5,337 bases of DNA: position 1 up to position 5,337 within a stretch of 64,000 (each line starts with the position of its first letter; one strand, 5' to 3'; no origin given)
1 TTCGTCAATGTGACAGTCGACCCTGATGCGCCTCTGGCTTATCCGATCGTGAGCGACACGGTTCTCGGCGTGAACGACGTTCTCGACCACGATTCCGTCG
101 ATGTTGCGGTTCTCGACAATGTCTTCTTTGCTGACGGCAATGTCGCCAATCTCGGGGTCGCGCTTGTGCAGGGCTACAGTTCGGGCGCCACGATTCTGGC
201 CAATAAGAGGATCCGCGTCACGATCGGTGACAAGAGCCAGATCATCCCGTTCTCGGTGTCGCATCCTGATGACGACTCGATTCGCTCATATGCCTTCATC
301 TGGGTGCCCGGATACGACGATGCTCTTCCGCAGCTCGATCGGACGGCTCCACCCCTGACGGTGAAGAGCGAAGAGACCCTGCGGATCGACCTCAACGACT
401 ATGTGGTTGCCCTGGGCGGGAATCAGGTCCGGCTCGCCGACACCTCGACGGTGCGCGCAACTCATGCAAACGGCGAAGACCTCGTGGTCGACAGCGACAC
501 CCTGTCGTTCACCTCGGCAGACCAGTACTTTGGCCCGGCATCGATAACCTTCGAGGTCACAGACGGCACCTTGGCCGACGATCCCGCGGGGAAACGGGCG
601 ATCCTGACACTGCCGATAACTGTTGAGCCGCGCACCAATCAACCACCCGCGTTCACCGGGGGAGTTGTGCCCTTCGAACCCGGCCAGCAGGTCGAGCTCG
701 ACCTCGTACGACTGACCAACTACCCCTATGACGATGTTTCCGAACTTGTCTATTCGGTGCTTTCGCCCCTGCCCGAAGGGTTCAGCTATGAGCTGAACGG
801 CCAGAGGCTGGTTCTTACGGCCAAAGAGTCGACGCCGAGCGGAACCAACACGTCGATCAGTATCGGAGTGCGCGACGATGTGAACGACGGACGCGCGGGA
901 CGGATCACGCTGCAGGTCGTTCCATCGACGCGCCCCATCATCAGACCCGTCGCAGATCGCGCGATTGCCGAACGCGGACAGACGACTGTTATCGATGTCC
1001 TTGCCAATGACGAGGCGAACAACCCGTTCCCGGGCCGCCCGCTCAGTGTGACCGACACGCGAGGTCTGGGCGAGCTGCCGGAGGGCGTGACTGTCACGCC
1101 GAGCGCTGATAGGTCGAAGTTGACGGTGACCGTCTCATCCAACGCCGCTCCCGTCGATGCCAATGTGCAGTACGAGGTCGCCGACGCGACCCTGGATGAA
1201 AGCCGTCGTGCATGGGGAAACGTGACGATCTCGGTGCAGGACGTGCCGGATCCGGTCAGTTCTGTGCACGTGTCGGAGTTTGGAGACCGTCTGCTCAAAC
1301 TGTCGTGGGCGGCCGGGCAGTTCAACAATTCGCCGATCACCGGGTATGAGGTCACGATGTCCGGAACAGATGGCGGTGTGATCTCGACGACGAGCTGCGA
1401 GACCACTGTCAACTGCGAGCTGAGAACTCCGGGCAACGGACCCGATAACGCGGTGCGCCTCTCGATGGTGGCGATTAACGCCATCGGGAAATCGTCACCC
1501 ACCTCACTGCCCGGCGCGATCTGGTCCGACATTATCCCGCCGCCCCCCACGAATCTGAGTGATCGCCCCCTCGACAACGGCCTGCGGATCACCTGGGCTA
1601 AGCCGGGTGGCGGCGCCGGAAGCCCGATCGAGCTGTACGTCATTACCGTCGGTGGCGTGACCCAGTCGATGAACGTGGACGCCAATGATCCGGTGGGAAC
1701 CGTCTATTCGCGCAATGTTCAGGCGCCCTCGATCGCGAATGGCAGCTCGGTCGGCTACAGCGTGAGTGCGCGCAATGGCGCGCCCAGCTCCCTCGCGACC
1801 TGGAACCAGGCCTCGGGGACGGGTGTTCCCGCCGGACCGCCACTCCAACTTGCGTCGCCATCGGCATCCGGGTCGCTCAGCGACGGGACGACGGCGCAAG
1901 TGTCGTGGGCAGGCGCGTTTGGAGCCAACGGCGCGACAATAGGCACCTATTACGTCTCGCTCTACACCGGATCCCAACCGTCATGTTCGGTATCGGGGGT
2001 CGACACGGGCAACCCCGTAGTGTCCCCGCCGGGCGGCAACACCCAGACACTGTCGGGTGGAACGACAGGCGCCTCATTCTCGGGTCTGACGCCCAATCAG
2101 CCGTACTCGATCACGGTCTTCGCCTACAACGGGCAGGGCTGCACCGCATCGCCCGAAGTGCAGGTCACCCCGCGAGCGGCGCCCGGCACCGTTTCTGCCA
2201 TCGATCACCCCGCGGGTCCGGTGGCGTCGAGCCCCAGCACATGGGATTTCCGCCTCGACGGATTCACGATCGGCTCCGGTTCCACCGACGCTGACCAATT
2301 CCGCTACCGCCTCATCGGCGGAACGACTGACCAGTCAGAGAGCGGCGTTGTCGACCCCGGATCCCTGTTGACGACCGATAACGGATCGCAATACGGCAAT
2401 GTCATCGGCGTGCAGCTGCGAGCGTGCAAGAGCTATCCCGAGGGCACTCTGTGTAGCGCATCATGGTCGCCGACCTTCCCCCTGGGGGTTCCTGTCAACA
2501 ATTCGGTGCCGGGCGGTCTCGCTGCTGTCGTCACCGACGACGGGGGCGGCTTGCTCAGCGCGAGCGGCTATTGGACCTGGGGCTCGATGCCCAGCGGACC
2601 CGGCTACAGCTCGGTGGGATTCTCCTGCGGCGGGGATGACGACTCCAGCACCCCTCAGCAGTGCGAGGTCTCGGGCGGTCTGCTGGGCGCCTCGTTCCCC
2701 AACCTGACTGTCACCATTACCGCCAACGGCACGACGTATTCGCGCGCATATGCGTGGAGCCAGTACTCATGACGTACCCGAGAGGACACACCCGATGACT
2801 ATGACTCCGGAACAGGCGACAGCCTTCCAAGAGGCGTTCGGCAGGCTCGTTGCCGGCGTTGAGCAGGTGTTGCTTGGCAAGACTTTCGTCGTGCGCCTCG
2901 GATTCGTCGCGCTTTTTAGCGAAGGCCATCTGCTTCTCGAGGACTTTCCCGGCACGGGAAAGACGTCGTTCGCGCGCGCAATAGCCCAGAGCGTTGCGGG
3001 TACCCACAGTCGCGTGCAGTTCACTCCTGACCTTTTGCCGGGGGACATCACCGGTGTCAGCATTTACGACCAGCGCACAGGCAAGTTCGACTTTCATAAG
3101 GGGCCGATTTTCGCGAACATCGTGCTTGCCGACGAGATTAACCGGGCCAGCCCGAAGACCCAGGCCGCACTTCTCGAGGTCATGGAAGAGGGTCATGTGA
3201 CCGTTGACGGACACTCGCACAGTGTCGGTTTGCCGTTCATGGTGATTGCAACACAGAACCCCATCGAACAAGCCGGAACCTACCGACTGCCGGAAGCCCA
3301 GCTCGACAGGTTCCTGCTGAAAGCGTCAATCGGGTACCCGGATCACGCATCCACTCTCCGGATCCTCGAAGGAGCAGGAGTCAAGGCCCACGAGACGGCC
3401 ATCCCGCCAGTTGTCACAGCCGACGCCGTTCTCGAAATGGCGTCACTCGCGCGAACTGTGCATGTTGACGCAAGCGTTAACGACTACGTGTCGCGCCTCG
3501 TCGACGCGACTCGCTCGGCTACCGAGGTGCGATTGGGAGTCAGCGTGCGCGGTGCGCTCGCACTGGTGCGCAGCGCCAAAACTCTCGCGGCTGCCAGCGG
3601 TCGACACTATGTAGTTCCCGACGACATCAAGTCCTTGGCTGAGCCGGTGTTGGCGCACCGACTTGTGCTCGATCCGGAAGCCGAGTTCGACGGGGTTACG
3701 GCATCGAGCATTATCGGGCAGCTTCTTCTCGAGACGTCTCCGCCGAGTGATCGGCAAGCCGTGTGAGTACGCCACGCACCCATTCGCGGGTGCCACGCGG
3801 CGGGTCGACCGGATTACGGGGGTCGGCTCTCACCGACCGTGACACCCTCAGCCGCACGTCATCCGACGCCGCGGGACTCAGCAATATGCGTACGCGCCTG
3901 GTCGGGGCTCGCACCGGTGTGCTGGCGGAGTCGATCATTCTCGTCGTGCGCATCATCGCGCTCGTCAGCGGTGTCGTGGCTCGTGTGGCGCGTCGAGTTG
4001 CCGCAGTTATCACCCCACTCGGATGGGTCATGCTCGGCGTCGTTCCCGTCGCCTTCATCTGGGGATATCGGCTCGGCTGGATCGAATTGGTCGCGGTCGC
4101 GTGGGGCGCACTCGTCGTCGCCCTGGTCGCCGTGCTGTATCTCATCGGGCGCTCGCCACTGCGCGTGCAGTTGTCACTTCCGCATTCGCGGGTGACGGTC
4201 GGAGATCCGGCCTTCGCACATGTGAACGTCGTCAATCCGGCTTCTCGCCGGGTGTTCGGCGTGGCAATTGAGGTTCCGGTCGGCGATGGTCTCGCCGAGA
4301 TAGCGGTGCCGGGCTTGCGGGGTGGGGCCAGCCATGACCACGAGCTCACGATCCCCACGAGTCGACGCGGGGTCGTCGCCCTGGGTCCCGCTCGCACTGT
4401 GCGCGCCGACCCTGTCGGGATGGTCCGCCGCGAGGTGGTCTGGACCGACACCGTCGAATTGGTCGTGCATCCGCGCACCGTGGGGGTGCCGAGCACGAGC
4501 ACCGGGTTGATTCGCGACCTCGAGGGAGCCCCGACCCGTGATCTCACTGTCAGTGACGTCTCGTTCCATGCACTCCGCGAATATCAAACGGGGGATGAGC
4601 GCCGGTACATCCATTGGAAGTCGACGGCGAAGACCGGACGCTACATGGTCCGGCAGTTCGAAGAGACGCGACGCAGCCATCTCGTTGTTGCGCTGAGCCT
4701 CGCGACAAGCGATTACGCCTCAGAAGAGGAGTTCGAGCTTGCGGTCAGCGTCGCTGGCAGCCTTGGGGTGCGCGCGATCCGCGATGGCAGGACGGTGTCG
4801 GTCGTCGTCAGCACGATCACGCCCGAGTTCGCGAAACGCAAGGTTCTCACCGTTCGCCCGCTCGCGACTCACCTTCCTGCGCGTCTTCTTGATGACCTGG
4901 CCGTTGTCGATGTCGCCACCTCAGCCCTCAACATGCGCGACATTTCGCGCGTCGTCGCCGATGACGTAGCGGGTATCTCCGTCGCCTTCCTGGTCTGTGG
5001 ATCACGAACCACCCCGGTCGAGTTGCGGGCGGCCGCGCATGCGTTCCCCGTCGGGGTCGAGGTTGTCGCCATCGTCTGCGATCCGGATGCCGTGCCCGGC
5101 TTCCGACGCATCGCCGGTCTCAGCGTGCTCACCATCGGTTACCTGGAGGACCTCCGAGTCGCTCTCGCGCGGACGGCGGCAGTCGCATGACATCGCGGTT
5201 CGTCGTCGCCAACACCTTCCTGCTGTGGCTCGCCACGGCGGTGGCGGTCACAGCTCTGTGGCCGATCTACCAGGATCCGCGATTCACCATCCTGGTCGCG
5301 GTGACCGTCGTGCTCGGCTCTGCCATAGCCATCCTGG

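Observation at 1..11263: Coupled cluster: giant Ig/FN3 surface protein, MoxR, DUF58, TgpA-like, Zn-ribbon/FHA and an FtsK/EccC-like ATPase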

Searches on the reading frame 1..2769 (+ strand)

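Call 3: search_protein_families(library=pfam, proteins=[window:1-2769:+], max_evalue=0.01)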
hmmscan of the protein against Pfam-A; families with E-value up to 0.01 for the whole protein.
window:1-2769:+ (923 aa): 3 families
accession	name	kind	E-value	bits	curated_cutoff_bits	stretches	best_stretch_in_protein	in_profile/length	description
PF00041.27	fn3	-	2.9e-15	56.7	25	2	629-721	13-82/84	Fibronectin type III domain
PF17963.7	Big_9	-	0.00013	23.2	23.6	2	316-398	4-79/89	Bacterial Ig domain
PF17892.7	Cadherin_5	-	0.0045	17.2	26.5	0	151-191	46-86/98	Cadherin-like domain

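Call 4: search_protein_families(library=ncbifam, proteins=[window:1-2769:+], max_evalue=0.01)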
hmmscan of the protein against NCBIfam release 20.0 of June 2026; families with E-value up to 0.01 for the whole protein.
window:1-2769:+ (923 aa): 1 family
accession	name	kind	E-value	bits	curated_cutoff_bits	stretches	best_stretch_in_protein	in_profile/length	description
NF012211.1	tand_rpt_95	domain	0.00042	20.2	90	1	151-210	32-86/98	tandem-95 repeat protein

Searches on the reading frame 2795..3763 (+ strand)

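Call 3: search_protein_families(library=pfam, proteins=[window:2795-3763:+], max_evalue=0.01)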
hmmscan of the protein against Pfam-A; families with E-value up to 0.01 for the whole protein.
window:2795-3763:+ (323 aa): 10 families
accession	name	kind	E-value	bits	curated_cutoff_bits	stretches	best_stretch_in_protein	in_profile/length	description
PF07726.17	AAA_3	-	5e-61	204.8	27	1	45-175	1-131/131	ATPase family associated with various cellular activities (AAA)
PF17863.7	AAA_lid_2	-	1.4e-24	86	22.7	1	238-307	2-71/74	AAA lid domain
PF07728.20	AAA_5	-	1e-11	45.5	22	1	46-173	2-139/139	AAA domain (dynein-related subfamily)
PF20030.5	bpMoxR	-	4.8e-09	36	27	1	19-198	7-184/205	MoxR domain in the MoxR-vWA-beta-propeller ternary systems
PF00158.32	Sigma54_activat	-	1.1e-05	25.6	20.2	1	47-155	26-142/168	Sigma-54 interaction domain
PF00004.35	AAA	-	5.7e-05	24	21.2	1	51-158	6-112/131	ATPase family associated with various cellular activities (AAA)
PF07724.20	AAA_2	-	0.0002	21.9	27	1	108-137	77-106/166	AAA domain (Cdc48 subfamily)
PF00493.29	MCM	-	0.0011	18.6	23.3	1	44-157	58-174/224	MCM P-loop domain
PF01078.27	Mg_chelatase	-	0.0042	16.9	20.3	0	109-158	109-160/207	Magnesium chelatase, subunit ChlI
PF05496.18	RuvB_N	-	0.0085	16.3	27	0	44-134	34-112/159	Holliday junction DNA helicase RuvB P-loop domain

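Call 4: search_protein_families(library=ncbifam, proteins=[window:2795-3763:+], max_evalue=0.01)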
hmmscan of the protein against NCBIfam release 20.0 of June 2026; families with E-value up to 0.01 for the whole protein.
window:2795-3763:+ (323 aa): 14 families
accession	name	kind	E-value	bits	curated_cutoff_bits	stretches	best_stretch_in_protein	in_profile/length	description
TIGR02031.1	BchD-ChlD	equivalog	1.6e-14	53.5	499.55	1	52-297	25-278/608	magnesium chelatase ATPase subunit D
TIGR02442.1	Cob-chelat-sub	hypoth_equivalog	1.7e-10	40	779.45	1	108-295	129-315/641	putative cobaltochelatase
TIGR02640.1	gas_vesic_GvpN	equivalog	1.9e-09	37.4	266.8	1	111-207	110-209/262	gas vesicle protein GvpN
TIGR02030.1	BchI-ChlI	equivalog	3.7e-08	32.9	466.95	1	110-301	135-325/337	magnesium chelatase ATPase subunit I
NF047784.1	MadB_ATPase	equivalog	1.3e-07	31.1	475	1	109-246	141-265/298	MadB family AAA-type ATPase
NF009943.0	PRK13406.1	equivalog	8.4e-07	27.9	571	1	111-297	98-262/585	magnesium chelatase subunit D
NF001679.0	PRK00440.1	equivalog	1.1e-05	24.7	303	1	37-132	33-129/322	replication factor C small subunit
NF041906.1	V4R_TF_MobR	exception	0.0001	20.9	999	1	45-160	257-381/544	phenol degradation transcriptional regulator MobR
NF009883.0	PRK13341.1-4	equivalog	0.00043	18.3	668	1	44-140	56-146/729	AAA family ATPase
TIGR01817.1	nifA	equivalog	0.0012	17.8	528.85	1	91-155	279-340/534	nif-specific transcriptional activator NifA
NF038308.1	RNA_repair_RtcR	equivalog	0.0018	17.2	650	0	112-155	284-327/530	RNA repair transcriptional activator RtcR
NF008085.0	PRK10820.1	equivalog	0.0019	16.9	576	1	35-154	220-347/520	transcriptional regulator TyrR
TIGR00635.1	ruvB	equivalog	0.0027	16.8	299.05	1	44-135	31-110/305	Holliday junction branch migration DNA helicase RuvB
TIGR03922.1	T7SS_EccA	equivalog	0.0065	15.1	466.65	0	44-69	313-338/557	type VII secretion AAA-ATPase EccA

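Call 70: search_protein_families(library=padloc, proteins=[window:2795-3763:+], max_evalue=0.001)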
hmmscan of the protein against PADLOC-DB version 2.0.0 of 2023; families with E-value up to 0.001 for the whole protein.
window:2795-3763:+ (323 aa): 2 families
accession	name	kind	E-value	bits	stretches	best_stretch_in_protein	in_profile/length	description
PDLC04140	mad8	-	2.9e-05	21.7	1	42-284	26-206/314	mads_8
PDLC00915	TRIP13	-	7.7e-05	20.2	1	33-73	53-93/302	TRIP13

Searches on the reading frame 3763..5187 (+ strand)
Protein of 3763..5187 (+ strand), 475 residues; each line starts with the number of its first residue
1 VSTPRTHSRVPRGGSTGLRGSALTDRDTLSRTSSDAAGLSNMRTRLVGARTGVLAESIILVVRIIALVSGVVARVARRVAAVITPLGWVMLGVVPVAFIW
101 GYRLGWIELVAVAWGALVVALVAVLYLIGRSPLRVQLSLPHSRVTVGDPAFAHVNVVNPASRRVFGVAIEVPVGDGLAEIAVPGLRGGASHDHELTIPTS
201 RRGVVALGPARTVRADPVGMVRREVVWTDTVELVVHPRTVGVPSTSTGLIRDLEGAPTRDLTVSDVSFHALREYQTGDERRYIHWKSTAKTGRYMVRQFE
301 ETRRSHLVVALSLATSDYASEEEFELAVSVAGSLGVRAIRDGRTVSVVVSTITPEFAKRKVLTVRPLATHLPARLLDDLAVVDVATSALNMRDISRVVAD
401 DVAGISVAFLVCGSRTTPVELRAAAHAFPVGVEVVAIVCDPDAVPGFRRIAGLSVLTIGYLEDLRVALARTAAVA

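Call 3: search_protein_families(library=pfam, proteins=[window:3763-5187:+], max_evalue=0.01)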
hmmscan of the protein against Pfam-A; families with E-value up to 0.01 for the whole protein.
window:3763-5187:+ (475 aa): 1 family
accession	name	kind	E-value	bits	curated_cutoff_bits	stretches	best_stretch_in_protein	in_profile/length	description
PF01882.25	DUF58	-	7.1e-13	48.7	23.4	1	271-437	2-166/216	Protein of unknown function DUF58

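Call 4: search_protein_families(library=ncbifam, proteins=[window:3763-5187:+], max_evalue=0.01)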
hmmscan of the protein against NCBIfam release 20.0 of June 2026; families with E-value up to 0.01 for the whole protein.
window:3763-5187:+ (475 aa): 0 families

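Call 70: search_protein_families(library=padloc, proteins=[window:3763-5187:+], max_evalue=0.001)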
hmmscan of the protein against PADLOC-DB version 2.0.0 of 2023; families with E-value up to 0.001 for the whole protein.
window:3763-5187:+ (475 aa): 0 families
